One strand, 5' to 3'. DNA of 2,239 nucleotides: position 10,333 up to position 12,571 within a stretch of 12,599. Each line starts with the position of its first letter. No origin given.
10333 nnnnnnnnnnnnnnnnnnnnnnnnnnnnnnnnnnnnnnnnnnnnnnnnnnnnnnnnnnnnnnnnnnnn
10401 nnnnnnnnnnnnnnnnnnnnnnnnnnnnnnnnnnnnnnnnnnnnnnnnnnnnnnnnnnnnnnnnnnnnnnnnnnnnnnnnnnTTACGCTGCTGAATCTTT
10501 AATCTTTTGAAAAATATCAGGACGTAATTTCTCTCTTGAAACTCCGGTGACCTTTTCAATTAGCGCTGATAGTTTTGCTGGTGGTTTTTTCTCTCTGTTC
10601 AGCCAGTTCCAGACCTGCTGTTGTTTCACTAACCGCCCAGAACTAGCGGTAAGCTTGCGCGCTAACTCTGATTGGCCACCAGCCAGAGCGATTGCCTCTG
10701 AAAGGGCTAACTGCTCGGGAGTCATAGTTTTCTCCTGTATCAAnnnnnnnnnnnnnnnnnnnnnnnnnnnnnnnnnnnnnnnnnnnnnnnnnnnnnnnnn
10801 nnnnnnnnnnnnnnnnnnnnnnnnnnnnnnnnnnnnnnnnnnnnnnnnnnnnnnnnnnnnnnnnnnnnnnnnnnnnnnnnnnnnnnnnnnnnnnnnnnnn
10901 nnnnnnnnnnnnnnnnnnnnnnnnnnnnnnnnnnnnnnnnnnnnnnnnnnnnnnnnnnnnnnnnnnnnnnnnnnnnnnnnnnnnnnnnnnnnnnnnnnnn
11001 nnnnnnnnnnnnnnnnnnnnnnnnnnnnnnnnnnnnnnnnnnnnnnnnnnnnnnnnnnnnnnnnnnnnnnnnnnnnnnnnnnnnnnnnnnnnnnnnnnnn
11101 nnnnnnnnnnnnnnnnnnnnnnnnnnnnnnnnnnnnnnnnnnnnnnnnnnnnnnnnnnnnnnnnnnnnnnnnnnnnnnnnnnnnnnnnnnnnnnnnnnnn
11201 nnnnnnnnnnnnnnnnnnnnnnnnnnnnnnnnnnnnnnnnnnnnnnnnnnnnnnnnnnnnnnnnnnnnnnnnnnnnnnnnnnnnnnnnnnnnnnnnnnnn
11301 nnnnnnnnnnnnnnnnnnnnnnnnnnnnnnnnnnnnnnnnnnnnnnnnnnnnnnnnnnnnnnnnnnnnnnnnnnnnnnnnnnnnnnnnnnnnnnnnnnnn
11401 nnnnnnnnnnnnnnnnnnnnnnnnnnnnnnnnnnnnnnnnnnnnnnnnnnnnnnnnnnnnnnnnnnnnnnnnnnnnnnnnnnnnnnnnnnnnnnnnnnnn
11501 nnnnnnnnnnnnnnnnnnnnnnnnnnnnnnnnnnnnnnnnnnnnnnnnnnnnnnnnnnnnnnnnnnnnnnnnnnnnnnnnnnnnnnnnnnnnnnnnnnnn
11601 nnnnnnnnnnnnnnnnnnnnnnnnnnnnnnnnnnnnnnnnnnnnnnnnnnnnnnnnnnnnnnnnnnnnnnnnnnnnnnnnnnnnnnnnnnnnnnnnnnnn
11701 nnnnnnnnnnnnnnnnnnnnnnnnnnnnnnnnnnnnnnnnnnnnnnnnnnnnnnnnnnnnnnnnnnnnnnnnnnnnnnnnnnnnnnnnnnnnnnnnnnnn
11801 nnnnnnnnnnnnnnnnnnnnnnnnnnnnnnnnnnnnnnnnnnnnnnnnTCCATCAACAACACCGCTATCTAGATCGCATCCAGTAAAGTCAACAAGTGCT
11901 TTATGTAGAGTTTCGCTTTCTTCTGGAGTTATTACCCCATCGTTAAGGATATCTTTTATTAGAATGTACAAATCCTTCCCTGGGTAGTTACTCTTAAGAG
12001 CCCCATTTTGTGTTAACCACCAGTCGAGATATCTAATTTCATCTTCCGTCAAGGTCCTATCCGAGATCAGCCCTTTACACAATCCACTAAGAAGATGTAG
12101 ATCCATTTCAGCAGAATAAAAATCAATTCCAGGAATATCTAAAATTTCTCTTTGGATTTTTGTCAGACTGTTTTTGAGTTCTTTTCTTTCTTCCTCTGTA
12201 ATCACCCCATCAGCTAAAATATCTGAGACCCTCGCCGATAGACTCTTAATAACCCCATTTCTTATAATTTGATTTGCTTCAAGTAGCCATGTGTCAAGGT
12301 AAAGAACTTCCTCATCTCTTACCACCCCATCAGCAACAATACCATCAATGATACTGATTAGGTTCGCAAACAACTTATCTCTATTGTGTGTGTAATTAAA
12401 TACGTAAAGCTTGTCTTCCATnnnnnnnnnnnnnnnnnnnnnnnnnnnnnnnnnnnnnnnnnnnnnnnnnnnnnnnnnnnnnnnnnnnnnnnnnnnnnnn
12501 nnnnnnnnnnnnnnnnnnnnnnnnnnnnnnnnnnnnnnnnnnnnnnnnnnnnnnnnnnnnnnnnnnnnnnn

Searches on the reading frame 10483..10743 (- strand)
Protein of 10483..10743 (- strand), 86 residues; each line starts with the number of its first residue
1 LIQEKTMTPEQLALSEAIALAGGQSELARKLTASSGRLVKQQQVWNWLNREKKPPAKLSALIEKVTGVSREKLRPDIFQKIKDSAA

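Call 6: search_protein_families(library=pfam, proteins=[window:10483-10743:-], max_evalue=0.01)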
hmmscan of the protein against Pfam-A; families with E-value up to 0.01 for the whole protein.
window:10483-10743:- (86 aa): 1 family
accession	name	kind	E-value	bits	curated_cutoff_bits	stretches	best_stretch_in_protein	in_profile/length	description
PF15943.11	YdaS_toxin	-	3.3e-15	56.1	30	1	14-80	1-63/65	Bacterial toxin YdaS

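Call 12: search_protein_families(library=phrogs, proteins=[window:10483-10743:-], max_evalue=0.001)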
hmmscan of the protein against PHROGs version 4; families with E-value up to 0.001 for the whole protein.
window:10483-10743:- (86 aa): 2 families
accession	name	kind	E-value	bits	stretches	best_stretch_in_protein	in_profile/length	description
phrog_35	-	transcription regulation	2e-18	68.1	1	2-85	65-145/181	transcriptional repressor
phrog_4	-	transcription regulation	0.00011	22.3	1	12-79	135-197/400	transcriptional repressor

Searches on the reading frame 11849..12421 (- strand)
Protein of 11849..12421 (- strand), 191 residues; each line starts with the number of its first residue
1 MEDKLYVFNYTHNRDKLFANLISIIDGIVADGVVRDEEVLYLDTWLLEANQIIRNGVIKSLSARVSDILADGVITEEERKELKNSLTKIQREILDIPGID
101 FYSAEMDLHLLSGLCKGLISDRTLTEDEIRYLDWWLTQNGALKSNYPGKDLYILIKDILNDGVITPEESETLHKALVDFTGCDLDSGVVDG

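Call 49: search_protein_families(library=pfam, proteins=[window:11849-12421:-], max_evalue=10)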
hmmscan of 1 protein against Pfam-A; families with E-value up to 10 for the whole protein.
seq(191 aa): 11 families
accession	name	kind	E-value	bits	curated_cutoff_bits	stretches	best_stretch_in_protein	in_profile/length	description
PF16476.10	DUF5053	-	0.0062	16.6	26.6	1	74-93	45-64/71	Domain of unknown function (DUF5053)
PF22775.2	GA_3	-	0.03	15.3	27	1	65-90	29-54/100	GA-like domain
PF20509.3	DUF6735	-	0.031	14.6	27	1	55-85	160-191/204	Family of unknown function (DUF6735)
PF22888.1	FIMAH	-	0.12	13.4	24.8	1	59-91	2-34/81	FIMAH domain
PF20612.3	SHOCT_2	-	0.12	13.1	24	0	154-168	18-32/53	SHOCT domain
PF20442.3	BrxL_N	-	0.12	12.8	28.2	1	41-90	25-75/132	BREX system Lon protease-like protein BrxL N-terminal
PF09851.14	SHOCT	-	0.13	12.5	27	1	69-78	10-19/28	Short C-terminal domain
PF18572.7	T6PP_N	-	0.17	12.3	25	0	65-91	20-46/99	Trehalose-6-phosphate phosphatase N-terminal helical bundle domain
PF04201.20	TPD52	-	0.18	12.5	25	1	74-95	1-22/108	Tumour protein D52 family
PF13643.11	DUF4145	-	0.22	12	23.1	0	147-175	33-61/88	Domain of unknown function (DUF4145)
PF09317.16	ACDH_C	-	0.23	11.5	25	1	59-91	245-277/284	Acyl-CoA dehydrogenase, C-terminal, bacterial type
